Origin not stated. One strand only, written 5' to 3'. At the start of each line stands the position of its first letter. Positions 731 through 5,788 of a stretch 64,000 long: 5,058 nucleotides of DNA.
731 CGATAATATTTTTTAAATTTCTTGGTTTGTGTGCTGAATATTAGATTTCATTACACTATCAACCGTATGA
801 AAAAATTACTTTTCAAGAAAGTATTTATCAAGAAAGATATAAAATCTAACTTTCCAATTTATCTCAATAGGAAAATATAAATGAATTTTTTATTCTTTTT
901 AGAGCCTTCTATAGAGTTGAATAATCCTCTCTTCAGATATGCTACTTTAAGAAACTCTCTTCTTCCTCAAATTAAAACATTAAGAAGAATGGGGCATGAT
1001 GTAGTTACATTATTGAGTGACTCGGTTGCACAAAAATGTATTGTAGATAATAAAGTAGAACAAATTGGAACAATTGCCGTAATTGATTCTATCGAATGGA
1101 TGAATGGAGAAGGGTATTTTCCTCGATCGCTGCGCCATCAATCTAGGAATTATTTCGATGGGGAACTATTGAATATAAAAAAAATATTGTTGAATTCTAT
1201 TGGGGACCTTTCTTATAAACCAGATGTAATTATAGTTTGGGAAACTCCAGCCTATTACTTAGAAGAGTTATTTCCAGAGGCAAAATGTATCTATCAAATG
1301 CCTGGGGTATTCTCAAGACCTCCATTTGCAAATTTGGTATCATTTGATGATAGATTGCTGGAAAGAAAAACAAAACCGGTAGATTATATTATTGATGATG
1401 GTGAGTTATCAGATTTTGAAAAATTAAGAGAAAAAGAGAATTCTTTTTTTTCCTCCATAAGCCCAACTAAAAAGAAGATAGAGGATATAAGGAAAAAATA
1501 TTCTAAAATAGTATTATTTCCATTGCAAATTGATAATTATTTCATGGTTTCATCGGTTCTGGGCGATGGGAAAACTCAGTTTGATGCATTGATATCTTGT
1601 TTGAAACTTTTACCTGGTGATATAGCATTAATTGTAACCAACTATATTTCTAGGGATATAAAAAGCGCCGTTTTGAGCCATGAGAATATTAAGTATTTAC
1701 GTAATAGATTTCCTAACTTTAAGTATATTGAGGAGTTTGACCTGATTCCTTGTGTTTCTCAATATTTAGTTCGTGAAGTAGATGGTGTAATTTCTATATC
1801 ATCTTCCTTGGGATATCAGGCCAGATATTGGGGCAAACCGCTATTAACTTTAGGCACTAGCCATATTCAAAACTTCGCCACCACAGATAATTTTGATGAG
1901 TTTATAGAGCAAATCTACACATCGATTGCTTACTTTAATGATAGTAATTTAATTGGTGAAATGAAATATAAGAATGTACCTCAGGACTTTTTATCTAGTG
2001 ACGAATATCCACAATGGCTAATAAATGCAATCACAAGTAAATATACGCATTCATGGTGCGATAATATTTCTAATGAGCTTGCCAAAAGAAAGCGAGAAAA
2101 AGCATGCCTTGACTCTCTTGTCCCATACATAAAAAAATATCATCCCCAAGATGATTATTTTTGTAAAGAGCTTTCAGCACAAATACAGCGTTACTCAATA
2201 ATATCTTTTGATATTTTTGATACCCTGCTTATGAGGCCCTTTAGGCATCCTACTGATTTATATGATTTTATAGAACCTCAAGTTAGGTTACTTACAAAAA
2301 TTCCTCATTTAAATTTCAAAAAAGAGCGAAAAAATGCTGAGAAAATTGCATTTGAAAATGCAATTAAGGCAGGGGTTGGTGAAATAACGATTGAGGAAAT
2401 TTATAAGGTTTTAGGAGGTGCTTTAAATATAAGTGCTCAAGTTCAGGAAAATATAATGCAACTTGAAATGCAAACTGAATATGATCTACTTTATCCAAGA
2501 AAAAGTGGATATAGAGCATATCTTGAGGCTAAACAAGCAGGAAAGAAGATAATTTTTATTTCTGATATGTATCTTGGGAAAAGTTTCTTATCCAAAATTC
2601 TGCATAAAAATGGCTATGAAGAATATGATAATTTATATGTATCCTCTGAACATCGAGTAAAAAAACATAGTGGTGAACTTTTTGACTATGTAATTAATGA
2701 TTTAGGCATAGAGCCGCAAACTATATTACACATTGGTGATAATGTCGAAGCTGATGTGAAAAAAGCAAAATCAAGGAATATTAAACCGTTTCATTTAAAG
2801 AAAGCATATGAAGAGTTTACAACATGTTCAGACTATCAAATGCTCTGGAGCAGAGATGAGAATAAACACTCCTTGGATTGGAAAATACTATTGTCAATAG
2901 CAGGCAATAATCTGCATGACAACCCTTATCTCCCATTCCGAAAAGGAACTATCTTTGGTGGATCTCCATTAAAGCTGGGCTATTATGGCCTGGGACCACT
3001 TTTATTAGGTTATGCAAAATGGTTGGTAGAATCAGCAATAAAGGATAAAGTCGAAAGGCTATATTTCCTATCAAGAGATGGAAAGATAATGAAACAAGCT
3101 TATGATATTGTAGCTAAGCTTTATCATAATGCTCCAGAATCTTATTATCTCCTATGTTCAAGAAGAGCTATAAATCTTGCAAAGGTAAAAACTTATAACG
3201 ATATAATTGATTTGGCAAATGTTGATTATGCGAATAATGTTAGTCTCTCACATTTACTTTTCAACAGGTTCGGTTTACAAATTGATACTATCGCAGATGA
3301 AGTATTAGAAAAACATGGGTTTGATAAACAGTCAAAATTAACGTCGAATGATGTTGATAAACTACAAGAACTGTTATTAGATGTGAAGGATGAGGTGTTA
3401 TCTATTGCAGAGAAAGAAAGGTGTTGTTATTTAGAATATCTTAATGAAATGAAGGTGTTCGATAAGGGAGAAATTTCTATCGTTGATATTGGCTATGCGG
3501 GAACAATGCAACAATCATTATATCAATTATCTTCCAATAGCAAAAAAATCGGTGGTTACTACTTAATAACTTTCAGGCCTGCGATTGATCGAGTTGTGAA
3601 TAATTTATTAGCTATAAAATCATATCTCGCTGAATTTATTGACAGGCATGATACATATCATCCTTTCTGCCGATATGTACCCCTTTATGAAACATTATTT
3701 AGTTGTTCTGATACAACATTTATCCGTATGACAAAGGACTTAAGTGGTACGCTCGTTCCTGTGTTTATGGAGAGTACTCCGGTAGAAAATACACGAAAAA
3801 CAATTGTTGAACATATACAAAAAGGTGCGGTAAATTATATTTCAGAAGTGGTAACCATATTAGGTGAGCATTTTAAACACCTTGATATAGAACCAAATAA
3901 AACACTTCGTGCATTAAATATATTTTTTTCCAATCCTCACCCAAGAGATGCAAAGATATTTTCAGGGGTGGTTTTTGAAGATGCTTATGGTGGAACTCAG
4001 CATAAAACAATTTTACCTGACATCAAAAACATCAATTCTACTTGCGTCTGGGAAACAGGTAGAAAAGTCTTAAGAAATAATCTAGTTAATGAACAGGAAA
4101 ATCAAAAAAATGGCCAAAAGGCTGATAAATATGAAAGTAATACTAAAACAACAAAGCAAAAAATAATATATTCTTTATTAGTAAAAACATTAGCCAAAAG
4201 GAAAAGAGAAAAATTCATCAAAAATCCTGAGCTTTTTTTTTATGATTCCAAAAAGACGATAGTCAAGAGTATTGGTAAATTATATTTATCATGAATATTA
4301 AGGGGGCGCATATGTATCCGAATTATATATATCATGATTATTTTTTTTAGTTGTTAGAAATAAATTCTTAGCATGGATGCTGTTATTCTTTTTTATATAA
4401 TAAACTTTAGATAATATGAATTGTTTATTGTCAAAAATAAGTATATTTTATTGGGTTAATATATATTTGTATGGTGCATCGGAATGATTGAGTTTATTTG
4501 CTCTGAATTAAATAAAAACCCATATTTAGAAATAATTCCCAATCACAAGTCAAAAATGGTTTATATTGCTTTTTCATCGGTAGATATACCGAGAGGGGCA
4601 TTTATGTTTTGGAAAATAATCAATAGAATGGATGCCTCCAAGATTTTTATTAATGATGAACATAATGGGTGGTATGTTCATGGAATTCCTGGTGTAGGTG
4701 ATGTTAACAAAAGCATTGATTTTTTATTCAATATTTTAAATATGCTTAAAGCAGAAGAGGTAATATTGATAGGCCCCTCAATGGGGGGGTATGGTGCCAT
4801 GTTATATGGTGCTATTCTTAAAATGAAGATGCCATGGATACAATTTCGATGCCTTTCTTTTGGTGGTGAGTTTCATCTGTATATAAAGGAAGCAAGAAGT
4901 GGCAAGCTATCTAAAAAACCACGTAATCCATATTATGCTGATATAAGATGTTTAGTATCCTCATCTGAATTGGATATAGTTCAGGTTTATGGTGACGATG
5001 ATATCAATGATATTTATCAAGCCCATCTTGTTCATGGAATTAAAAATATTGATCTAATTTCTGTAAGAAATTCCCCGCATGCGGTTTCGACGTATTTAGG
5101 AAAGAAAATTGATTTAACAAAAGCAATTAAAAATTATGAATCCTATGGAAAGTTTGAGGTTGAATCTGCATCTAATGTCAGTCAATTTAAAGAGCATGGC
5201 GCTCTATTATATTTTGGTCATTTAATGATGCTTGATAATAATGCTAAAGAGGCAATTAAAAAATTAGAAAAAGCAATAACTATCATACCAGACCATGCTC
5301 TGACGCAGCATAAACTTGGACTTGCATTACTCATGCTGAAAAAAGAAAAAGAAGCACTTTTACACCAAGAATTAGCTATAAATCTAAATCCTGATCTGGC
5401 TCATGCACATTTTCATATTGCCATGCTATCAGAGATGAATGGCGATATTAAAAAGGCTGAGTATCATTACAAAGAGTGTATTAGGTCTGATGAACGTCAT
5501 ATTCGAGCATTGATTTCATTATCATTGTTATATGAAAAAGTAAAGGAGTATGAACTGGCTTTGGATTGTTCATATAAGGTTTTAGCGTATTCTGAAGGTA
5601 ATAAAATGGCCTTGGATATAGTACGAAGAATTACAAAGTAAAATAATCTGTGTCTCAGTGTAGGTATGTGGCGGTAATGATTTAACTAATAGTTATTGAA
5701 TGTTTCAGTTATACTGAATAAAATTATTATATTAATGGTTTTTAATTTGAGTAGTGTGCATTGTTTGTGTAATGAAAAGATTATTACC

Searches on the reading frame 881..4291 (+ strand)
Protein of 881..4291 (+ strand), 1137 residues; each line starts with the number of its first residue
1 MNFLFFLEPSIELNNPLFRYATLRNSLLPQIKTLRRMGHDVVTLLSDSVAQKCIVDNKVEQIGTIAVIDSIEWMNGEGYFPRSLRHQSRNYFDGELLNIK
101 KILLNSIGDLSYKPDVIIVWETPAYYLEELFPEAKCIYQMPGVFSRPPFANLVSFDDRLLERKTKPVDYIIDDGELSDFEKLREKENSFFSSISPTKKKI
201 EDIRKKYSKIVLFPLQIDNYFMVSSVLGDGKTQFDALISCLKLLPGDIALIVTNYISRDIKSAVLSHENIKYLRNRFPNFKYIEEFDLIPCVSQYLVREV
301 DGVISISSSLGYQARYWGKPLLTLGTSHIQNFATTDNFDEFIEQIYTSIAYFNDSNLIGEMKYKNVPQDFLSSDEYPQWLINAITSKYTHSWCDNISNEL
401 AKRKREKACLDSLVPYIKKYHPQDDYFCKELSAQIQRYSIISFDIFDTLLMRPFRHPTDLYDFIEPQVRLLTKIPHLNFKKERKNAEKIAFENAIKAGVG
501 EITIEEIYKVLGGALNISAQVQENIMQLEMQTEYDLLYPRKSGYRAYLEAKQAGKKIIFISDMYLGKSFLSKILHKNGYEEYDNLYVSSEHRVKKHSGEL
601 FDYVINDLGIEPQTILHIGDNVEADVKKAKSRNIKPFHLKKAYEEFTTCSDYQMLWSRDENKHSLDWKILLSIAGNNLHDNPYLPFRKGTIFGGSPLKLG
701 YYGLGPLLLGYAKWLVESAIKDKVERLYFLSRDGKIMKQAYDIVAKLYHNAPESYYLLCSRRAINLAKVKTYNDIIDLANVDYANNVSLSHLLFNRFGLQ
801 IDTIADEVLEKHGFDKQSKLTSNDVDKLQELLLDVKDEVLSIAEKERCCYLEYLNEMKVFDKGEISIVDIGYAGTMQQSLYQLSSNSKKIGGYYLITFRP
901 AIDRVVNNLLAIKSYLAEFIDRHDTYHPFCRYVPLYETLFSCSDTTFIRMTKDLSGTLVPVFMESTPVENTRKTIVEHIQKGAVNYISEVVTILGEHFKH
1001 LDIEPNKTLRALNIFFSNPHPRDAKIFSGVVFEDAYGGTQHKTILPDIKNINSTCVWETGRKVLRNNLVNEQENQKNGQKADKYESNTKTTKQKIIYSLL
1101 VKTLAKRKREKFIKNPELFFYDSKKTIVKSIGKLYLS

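Call 65: search_protein_families(proteins=[window:881-4291:+], library=ncbifam, max_evalue=0.00001)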
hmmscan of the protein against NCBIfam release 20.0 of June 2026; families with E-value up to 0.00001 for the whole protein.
window:881-4291:+ (1137 aa): 3 families
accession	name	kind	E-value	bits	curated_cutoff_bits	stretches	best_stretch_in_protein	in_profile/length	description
TIGR01549.1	HAD-SF-IA-v1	subfamily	3.9e-11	43.6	23.3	1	526-631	49-147/149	HAD-IA family hydrolase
TIGR02252.1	DREG-2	subfamily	2.1e-10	40.7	155.2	1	540-634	106-199/203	HAD hydrolase, REG-2-like, family IA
TIGR02253.1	CTE7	subfamily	5.3e-09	36.2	169.75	1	523-644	81-199/221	TIGR02253 family HAD-type hydrolase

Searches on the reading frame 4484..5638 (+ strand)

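Call 65: search_protein_families(proteins=[window:4484-5638:+], library=ncbifam, max_evalue=0.00001)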
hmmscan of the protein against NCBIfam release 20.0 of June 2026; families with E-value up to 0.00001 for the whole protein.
window:4484-5638:+ (385 aa): 3 families
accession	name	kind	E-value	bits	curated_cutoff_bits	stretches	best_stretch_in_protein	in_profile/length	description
TIGR02917.1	PEP_TPR_lipo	equivalog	3.3e-11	41.8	312.2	1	217-353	411-546/899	XrtA/PEP-CTERM system TPR-repeat protein PrsT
NF040959.1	MamA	equivalog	9.5e-10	38.3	200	0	307-371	72-136/204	magnetosome protein MamA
TIGR02521.1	type_IV_pilW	equivalog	7.8e-06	25.6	154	0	250-307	43-100/234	type IV pilus biogenesis/stability protein PilW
